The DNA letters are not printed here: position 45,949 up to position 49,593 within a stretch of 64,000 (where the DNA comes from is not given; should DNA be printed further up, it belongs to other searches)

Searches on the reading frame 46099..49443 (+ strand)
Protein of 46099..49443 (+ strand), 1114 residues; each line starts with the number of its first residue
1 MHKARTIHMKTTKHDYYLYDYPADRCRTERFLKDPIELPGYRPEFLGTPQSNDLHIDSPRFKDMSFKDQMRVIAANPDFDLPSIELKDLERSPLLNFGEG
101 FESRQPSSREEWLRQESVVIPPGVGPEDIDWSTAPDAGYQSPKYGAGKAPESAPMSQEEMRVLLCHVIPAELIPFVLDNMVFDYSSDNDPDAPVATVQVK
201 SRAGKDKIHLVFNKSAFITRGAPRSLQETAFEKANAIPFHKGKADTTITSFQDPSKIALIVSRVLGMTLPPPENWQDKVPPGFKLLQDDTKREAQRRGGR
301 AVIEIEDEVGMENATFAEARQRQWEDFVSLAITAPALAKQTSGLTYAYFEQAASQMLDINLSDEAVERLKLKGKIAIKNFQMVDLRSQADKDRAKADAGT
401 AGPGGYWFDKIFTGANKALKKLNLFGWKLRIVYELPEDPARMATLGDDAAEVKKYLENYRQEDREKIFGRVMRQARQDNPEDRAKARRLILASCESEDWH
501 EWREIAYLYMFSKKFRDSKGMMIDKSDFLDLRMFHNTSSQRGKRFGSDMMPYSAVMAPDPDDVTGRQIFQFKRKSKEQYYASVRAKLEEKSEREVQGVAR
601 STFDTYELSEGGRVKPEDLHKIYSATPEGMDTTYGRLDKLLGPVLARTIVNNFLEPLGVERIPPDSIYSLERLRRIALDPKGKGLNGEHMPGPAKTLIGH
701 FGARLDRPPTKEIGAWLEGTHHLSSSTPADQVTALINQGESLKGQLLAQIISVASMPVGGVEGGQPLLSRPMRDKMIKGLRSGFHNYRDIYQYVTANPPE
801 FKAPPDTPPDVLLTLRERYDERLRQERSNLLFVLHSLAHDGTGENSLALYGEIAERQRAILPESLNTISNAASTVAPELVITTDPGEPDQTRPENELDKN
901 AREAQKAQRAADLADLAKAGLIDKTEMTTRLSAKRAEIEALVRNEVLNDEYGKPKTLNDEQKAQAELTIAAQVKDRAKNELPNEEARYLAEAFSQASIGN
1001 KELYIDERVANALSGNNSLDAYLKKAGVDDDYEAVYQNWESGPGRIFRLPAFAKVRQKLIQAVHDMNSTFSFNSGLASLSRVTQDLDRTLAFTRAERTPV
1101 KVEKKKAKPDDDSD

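Call 7: search_protein_families(library=pfam, proteins=[window:46099-49443:+], max_evalue=0.01)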
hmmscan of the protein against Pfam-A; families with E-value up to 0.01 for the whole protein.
window:46099-49443:+ (1114 aa): 0 families

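Call 16: search_protein_families(library=ncbifam, proteins=[window:46099-49443:+], max_evalue=0.01)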
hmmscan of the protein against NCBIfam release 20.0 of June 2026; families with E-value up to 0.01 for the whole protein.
window:46099-49443:+ (1114 aa): 0 families

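Call 46: search_protein_families(library=phrogs, proteins=[window:46099-49443:+], max_evalue=0.01)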
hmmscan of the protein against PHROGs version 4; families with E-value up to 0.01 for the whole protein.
window:46099-49443:+ (1114 aa): 0 families

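Call 73: search_solved_structures(query=window:46099-49443:+, max_evalue=0.1)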
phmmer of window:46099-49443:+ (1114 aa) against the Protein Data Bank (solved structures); distinct sequences matched with E-value up to 0.1: 0.
